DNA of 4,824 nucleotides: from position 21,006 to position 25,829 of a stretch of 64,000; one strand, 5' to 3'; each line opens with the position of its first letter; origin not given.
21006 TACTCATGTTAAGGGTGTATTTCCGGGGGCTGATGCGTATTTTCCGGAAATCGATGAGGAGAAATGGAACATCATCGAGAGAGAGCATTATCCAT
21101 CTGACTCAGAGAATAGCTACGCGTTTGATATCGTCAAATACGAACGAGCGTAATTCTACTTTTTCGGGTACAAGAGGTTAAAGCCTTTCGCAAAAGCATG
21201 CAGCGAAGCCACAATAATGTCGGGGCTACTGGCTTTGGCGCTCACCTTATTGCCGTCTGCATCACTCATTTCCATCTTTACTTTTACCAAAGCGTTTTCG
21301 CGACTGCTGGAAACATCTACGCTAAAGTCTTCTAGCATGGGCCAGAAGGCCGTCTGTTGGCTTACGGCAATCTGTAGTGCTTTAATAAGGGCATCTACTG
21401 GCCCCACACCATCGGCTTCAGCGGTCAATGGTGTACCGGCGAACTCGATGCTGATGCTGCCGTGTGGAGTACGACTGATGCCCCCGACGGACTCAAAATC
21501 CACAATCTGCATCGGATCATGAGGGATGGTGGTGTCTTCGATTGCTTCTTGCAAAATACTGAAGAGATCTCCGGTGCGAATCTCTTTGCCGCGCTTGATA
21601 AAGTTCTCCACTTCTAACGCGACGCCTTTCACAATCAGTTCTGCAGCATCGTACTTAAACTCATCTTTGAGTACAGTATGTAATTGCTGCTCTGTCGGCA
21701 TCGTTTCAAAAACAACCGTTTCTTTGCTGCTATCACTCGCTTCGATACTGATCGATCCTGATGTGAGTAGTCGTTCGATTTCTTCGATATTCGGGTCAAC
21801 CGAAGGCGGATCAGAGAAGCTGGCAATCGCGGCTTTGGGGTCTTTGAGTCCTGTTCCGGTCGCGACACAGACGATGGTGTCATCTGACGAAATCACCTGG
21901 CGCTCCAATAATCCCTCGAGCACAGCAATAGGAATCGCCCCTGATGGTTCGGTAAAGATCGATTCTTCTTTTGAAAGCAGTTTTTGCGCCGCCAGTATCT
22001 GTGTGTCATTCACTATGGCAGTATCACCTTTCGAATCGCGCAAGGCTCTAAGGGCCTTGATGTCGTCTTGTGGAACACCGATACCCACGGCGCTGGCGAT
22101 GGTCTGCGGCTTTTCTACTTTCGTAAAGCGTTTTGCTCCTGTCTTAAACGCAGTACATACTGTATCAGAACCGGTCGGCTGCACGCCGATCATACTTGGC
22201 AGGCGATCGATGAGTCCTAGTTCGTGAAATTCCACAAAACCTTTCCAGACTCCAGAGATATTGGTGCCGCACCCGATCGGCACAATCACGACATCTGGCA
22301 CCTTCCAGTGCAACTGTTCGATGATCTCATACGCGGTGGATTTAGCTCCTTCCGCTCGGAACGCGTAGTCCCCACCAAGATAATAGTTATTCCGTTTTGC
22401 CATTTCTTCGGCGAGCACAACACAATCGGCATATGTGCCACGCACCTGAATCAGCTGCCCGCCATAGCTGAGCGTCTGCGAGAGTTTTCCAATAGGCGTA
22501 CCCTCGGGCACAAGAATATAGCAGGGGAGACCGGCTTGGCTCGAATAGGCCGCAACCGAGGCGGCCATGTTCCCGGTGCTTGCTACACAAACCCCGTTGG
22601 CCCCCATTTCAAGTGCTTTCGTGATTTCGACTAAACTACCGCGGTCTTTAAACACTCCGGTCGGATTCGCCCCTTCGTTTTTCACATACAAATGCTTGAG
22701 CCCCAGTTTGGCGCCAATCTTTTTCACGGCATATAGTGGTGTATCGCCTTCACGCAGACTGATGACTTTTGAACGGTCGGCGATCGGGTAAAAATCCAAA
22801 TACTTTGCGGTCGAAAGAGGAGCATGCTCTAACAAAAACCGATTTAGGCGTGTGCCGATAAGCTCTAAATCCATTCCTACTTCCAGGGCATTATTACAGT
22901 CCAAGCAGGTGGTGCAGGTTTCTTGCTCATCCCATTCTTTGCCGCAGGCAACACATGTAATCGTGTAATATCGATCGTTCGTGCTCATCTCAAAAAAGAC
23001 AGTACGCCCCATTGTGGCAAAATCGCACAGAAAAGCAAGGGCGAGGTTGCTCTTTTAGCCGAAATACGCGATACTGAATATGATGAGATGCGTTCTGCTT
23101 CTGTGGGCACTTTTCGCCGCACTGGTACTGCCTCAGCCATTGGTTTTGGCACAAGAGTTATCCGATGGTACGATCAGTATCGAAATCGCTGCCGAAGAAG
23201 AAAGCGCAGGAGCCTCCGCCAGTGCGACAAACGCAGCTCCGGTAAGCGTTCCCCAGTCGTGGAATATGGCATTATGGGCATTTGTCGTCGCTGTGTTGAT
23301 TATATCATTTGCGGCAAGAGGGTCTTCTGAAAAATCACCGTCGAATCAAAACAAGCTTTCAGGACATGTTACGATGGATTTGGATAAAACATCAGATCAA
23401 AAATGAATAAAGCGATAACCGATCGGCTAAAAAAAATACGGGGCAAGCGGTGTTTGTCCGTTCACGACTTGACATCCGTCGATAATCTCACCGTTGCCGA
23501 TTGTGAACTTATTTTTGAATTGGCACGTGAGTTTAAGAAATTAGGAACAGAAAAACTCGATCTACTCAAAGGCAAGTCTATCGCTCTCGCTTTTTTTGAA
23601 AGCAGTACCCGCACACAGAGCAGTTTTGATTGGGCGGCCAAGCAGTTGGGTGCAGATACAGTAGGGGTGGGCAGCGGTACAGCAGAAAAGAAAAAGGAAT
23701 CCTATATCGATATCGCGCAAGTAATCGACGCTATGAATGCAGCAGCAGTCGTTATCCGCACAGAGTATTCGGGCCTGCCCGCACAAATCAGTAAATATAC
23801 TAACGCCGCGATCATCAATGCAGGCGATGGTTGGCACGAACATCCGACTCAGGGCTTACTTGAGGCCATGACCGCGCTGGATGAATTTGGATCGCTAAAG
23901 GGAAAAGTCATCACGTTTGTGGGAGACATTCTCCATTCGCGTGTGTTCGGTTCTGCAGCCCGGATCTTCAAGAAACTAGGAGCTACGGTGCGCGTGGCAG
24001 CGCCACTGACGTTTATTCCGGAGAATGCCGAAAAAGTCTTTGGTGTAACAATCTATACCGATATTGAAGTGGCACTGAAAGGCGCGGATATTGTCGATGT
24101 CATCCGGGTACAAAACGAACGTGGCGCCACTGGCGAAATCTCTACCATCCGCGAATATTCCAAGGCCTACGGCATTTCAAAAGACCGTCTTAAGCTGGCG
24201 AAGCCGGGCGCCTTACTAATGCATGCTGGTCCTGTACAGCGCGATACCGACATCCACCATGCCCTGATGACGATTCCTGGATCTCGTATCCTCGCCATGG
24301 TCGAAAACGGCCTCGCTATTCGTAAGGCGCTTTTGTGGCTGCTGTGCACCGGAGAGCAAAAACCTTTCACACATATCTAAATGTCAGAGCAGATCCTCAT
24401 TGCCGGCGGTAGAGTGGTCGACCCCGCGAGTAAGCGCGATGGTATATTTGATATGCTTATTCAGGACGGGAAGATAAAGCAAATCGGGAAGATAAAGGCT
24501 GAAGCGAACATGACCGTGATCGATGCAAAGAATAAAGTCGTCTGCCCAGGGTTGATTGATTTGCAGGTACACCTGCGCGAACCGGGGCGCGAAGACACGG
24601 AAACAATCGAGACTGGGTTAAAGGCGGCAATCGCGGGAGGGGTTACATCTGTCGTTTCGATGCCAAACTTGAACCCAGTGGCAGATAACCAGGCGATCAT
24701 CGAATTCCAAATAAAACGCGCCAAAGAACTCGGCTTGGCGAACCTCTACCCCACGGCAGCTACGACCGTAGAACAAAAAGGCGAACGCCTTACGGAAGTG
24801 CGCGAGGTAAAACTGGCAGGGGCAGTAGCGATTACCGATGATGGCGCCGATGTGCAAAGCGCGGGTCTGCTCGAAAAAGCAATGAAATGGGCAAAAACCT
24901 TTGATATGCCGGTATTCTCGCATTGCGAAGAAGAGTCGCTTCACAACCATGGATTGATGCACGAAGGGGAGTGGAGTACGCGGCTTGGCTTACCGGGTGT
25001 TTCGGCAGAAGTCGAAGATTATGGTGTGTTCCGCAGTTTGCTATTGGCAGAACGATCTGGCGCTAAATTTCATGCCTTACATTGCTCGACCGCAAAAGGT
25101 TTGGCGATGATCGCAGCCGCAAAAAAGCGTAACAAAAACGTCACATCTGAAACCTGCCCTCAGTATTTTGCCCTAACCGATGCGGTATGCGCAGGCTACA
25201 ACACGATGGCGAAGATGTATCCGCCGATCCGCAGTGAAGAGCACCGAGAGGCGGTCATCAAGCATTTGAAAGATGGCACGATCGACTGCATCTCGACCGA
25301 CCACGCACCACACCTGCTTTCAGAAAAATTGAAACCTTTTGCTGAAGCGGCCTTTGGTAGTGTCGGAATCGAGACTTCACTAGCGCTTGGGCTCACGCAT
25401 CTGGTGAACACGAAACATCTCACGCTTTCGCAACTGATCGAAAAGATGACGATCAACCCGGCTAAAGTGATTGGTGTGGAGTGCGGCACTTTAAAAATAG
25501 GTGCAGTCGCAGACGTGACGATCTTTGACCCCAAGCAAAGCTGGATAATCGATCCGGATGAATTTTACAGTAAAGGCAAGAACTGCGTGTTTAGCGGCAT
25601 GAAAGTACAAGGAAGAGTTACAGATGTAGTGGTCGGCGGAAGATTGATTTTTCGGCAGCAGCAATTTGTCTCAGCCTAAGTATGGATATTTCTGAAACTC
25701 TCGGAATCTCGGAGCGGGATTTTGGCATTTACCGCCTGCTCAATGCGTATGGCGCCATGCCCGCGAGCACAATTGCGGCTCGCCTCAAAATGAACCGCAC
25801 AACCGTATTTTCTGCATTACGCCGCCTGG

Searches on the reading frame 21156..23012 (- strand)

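Call 27: search_protein_families(library=ncbifam, proteins=[window:21156-23012:-], max_evalue=1e-10)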
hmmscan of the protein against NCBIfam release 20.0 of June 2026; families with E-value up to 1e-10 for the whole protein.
window:21156-23012:- (618 aa): 33 families (the best 25 are shown)
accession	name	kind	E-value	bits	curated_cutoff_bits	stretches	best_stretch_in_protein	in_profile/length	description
NF006050.0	PRK08197.1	equivalog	3.2e-84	283.1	303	1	17-394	8-387/406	threonine synthase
TIGR00260.1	thrC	equivalog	1.2e-70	238.3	167.1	1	71-392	4-339/340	threonine synthase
NF004170.0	PRK05638.1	equivalog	3.7e-67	226.8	421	1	18-391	2-358/442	threonine synthase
NF004996.0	PRK06381.1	equivalog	4.1e-53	180.5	266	1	88-387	13-317/319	threonine synthase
NF005035.0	PRK06450.1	equivalog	7.7e-51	172.9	301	1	17-390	3-336/338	threonine synthase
NF006205.0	PRK08329.1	equivalog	6.4e-45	153.7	358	1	18-390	2-345/347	threonine synthase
TIGR01127.1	ilvA_1Cterm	equivalog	1e-30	107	378.75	1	106-386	15-283/380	threonine ammonia-lyase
NF006390.0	PRK08639.1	equivalog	1.3e-28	100.2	421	1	90-387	25-313/418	threonine ammonia-lyase IlvA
NF006094.0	PRK08246.1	subfamily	2.1e-28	99.6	331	1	89-366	22-283/310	serine/threonine dehydratase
TIGR02079.1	THD1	equivalog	1.6e-24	86.4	440.55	1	90-387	16-305/410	threonine ammonia-lyase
NF004771.0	PRK06110.1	equivalog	3.2e-23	82.4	317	1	89-365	20-286/323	threonine dehydratase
NF045641.2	BHydaspDhtseBhcB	equivalog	1.4e-22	80.2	550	1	90-385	20-301/312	beta-hydroxyaspartate dehydratase BhcB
NF006674.0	PRK09224.1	subfamily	1.6e-22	79.9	577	1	90-387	25-312/508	threonine ammonia-lyase IlvA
TIGR01124.1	ilvA_2Cterm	equivalog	1.9e-22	79.6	411.3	1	90-388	17-305/499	threonine ammonia-lyase, biosynthetic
NF009130.0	PRK12483.1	subfamily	3.1e-22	78.8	801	1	90-388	37-325/521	threonine ammonia-lyase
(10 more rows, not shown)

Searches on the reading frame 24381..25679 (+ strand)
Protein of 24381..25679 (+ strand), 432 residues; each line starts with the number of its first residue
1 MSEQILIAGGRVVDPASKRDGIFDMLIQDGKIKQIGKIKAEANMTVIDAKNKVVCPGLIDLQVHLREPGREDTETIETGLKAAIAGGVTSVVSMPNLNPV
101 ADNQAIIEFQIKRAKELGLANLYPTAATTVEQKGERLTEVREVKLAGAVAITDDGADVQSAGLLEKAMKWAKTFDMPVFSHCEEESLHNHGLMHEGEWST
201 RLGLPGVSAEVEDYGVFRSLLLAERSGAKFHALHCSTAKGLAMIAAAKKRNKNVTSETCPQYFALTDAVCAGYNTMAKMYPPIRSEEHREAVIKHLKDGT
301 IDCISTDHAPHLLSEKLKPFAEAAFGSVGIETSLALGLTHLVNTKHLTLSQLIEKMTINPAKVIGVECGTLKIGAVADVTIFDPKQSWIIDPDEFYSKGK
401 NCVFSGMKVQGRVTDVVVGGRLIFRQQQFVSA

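Call 27: search_protein_families(library=ncbifam, proteins=[window:24381-25679:+], max_evalue=1e-10)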
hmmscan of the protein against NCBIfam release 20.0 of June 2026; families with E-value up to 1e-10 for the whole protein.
window:24381-25679:+ (432 aa): 37 families (the best 25 are shown)
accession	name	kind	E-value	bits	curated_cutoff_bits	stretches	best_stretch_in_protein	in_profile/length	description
NF006845.0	PRK09357.2-6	equivalog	1e-128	429.7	728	1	4-426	2-427/428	dihydroorotase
NF006837.0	PRK09357.1-2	equivalog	1e-125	419.7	575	1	23-428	19-426/428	dihydroorotase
NF006844.0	PRK09357.2-5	equivalog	4.8e-120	401.4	701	1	4-425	3-421/422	dihydroorotase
TIGR00857.1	pyrC_multi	subfamily_domain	1.4e-115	386.6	279.05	1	24-425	7-410/412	dihydroorotase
NF006839.0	PRK09357.1-4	equivalog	8.5e-115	383.7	576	1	5-425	2-421/422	dihydroorotase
NF006558.0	PRK09059.1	equivalog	1e-113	380.1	645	1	2-426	2-429/430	dihydroorotase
NF006841.0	PRK09357.2-2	equivalog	6.6e-113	377.5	640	1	17-427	13-420/421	dihydroorotase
NF006843.0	PRK09357.2-4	equivalog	4.3e-112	375.1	786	1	5-428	3-424/431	dihydroorotase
NF005791.0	PRK07627.1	equivalog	5.2e-108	361.7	442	1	4-426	2-424/425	dihydroorotase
NF006836.0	PRK09357.1-1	equivalog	8.6e-106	354.2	538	1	21-428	15-428/432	dihydroorotase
NF006838.0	PRK09357.1-3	equivalog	1.8e-96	323.6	644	1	5-424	3-421/423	dihydroorotase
NF006842.0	PRK09357.2-3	equivalog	3.9e-94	315.8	695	1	6-423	4-437/440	dihydroorotase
NF005614.0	PRK07369.1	equivalog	9.2e-89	298.1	456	1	8-417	7-417/419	dihydroorotase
NF006559.0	PRK09060.1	equivalog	1.7e-71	240.8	482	1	4-430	6-428/444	dihydroorotase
NF006268.0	PRK08417.1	equivalog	1.1e-70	238.8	499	1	19-423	13-403/406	metal-dependent hydrolase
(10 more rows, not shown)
